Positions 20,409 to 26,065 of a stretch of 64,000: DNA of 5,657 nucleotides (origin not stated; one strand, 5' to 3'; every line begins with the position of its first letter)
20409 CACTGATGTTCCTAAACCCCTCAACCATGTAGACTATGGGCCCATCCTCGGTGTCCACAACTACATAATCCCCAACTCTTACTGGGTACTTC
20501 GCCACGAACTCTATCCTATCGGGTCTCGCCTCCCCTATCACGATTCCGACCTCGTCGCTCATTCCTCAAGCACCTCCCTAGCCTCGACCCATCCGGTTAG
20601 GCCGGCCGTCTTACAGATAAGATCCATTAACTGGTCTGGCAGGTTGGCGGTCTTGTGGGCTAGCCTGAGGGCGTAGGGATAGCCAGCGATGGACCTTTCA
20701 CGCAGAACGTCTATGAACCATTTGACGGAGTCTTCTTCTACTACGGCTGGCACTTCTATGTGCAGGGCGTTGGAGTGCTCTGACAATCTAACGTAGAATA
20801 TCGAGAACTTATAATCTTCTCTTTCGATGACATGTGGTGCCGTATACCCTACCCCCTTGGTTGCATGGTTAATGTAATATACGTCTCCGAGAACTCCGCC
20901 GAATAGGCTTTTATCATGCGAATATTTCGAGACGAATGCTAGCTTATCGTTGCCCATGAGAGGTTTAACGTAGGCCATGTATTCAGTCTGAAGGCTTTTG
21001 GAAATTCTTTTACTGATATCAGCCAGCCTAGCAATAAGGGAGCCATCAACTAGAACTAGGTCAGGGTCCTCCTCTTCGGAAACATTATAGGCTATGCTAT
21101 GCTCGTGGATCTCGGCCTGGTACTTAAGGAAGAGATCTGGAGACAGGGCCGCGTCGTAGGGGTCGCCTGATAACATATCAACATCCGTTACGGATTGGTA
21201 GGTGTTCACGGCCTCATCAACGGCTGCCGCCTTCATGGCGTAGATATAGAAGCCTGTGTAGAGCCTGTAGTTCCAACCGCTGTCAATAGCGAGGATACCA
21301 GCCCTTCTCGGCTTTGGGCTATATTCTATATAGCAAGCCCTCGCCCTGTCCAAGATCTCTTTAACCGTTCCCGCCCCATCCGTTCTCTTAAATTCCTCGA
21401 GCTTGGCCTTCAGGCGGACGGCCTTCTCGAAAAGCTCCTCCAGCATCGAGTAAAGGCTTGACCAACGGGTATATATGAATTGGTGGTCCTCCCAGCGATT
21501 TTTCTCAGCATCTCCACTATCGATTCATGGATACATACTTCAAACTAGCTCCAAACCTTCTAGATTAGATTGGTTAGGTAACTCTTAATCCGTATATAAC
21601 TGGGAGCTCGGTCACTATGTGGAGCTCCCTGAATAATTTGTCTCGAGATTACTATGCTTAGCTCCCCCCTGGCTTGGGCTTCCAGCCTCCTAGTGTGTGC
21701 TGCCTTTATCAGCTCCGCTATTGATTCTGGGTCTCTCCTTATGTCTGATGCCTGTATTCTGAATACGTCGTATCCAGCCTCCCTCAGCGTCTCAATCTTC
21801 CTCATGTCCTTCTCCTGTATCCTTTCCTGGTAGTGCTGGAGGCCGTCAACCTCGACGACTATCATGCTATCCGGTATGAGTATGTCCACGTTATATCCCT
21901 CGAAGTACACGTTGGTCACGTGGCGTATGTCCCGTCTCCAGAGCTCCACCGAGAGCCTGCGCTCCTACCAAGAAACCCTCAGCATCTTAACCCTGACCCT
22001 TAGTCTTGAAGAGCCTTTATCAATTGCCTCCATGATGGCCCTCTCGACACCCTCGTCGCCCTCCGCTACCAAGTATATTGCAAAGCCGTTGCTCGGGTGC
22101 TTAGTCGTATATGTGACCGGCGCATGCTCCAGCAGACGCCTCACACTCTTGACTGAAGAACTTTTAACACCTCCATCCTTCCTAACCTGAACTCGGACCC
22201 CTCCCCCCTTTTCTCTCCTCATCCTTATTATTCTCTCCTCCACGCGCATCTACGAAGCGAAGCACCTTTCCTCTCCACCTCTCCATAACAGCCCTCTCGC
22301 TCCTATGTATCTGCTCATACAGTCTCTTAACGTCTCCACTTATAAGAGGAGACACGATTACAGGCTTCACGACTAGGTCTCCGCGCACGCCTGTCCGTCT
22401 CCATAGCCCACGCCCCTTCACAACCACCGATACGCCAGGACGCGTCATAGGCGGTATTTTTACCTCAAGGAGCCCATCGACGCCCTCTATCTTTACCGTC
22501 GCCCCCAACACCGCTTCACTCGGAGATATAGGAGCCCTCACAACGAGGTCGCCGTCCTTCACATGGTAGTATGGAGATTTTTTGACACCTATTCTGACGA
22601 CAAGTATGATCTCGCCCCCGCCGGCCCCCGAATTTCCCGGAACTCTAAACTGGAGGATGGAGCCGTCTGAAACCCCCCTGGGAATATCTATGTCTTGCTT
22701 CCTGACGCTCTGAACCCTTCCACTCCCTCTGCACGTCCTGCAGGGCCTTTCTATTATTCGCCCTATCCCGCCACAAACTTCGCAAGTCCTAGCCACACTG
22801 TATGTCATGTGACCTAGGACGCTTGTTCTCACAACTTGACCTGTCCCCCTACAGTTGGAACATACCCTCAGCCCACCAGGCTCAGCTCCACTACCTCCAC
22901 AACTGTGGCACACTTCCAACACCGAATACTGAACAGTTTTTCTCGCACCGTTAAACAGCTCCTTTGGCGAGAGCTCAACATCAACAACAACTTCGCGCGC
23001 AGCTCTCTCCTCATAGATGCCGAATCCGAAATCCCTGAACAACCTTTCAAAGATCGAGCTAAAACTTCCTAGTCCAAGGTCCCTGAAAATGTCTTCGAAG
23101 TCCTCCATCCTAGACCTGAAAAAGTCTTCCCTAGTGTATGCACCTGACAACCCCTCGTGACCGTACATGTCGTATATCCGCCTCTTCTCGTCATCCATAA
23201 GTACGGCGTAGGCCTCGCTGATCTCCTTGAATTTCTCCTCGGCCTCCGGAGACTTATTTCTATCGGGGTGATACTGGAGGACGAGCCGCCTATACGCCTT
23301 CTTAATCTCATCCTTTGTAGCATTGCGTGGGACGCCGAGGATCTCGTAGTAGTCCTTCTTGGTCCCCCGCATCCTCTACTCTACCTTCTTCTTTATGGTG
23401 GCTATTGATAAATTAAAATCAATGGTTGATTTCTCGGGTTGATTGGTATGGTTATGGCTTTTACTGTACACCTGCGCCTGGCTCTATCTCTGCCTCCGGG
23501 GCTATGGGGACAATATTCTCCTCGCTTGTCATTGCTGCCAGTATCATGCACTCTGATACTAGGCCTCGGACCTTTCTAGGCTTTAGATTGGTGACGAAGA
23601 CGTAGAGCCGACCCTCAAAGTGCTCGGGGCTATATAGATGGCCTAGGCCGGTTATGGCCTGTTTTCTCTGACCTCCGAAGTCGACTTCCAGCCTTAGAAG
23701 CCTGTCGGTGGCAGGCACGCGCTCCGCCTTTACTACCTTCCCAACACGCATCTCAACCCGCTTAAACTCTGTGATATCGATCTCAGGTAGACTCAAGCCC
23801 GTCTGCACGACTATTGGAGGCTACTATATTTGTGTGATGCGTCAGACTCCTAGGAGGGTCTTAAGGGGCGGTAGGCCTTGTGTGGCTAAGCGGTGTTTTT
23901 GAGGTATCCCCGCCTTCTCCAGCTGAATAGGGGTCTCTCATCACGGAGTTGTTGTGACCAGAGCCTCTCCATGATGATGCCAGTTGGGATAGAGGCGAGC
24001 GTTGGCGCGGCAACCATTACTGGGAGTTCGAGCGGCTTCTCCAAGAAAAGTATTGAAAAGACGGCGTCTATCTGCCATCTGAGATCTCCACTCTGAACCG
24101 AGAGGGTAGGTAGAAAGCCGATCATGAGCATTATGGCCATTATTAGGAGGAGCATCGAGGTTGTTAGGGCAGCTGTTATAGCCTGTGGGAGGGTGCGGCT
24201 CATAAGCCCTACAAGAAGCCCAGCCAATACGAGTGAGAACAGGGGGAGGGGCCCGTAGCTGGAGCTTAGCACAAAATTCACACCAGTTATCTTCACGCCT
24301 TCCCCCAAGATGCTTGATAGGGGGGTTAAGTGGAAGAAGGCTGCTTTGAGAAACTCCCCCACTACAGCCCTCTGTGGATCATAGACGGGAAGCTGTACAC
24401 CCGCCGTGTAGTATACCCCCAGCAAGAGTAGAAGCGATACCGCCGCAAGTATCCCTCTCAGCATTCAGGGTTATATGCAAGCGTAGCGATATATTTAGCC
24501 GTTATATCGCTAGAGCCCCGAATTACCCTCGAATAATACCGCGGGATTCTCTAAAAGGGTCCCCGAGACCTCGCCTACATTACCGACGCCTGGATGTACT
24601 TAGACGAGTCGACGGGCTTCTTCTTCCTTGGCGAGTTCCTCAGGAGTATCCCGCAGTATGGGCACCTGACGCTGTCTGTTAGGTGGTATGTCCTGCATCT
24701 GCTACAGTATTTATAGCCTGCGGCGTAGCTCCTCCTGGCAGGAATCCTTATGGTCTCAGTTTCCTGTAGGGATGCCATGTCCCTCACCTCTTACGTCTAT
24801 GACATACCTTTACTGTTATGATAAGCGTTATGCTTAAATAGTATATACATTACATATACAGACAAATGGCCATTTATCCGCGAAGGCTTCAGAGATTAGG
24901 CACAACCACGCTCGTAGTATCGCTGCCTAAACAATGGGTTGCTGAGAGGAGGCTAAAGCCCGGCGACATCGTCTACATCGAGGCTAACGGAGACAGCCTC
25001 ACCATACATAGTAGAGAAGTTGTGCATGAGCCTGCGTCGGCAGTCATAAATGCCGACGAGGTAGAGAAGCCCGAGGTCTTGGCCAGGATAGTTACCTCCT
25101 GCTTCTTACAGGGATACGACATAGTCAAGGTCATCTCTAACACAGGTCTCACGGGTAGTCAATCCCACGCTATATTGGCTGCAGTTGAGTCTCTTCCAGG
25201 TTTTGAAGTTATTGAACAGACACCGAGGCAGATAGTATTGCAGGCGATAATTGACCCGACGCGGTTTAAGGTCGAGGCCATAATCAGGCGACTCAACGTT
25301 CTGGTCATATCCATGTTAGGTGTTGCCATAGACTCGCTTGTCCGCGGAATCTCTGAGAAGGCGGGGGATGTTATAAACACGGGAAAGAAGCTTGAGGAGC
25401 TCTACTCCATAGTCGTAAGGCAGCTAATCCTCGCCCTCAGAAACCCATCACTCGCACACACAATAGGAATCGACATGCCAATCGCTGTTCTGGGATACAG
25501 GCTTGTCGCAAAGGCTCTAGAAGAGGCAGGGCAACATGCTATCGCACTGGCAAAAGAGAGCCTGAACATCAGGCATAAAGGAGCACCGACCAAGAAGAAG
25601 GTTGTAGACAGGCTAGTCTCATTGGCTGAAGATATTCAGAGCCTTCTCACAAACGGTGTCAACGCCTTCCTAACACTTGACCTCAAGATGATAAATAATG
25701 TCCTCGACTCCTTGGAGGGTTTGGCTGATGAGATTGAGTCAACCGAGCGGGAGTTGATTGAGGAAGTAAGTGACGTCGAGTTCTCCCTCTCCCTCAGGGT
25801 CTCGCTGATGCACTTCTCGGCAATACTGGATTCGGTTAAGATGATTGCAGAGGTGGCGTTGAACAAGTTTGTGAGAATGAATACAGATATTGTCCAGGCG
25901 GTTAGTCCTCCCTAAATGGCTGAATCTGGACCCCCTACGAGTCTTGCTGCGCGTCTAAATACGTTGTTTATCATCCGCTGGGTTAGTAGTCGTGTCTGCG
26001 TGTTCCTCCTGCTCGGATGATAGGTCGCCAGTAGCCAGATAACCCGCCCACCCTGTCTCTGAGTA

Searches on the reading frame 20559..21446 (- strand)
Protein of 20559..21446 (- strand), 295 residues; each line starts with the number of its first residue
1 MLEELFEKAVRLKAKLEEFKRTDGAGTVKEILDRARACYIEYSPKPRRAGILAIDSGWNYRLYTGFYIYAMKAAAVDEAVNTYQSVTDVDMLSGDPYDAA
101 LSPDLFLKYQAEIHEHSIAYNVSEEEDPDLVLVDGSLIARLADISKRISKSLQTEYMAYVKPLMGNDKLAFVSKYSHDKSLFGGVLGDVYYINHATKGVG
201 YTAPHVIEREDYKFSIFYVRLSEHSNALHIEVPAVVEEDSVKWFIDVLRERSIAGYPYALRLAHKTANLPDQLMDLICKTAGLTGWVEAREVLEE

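Call 31: search_protein_families(library=pfam, proteins=[window:20559-21446:-], max_evalue=0.01)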
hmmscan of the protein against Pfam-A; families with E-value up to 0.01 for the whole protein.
window:20559-21446:- (295 aa): 1 family
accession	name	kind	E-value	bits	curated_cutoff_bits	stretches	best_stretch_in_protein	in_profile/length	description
PF09376.16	NurA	-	2e-22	80.4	21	1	51-268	3-253/254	NurA domain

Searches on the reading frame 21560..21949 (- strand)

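Call 31: search_protein_families(library=pfam, proteins=[window:21560-21949:-], max_evalue=0.01)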
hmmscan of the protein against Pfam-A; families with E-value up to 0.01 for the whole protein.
window:21560-21949:- (129 aa): 4 families
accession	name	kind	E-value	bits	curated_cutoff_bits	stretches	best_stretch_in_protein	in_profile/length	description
PF04480.18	DUF559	-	1.1e-10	41.8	20.6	1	13-83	38-106/109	Protein of unknown function (DUF559)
PF18741.7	MTES_1575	-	5.2e-09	36.5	38.2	1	3-81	9-92/96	REase_MTES_1575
PF24308.1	DUF7487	-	0.00016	22.1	27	1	18-60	179-220/220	Family of unknown function (DUF7487)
PF10881.14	DUF2726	-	0.0028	17.8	24.7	1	28-80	71-123/126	Protein of unknown function (DUF2726)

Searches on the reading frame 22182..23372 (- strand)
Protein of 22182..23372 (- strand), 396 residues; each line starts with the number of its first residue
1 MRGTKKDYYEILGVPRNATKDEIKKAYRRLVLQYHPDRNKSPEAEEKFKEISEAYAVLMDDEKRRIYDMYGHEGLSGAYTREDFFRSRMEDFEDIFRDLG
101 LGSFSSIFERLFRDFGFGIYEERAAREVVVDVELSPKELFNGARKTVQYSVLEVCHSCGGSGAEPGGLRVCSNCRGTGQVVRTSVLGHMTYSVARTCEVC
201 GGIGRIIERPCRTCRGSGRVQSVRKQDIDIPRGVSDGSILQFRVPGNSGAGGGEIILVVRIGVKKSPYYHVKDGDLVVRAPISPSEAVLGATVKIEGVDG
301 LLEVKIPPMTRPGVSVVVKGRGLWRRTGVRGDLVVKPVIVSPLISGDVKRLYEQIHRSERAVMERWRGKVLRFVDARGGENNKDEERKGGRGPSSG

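Call 31: search_protein_families(library=pfam, proteins=[window:22182-23372:-], max_evalue=0.01)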
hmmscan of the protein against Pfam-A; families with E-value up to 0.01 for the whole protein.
window:22182-23372:- (396 aa): 3 families
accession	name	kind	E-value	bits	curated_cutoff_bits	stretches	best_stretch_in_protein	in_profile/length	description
PF00226.36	DnaJ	-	5.1e-30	103.8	27.8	1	7-68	1-63/63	DnaJ domain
PF01556.23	DnaJ_C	-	3.9e-27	95.6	26.6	1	129-342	2-152/152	DnaJ C terminal domain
PF00684.25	DnaJ_CXXCXGXG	-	4e-13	49.9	32.7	1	155-218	1-65/65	DnaJ central domain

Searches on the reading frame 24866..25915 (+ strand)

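Call 39: search_protein_families(library=pfam, proteins=[window:24866-25915:+], max_evalue=0.001)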
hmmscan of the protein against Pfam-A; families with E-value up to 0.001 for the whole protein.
window:24866-25915:+ (349 aa): 2 families
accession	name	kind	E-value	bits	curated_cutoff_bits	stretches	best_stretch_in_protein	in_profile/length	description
PF01895.24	PhoU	-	1.3e-08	35.5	23.5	1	140-230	1-87/89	PhoU domain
PF04014.23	MazE_antitoxin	-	2.1e-05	24.8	24.7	1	10-47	2-40/48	Antidote-toxin recognition MazE, bacterial antitoxin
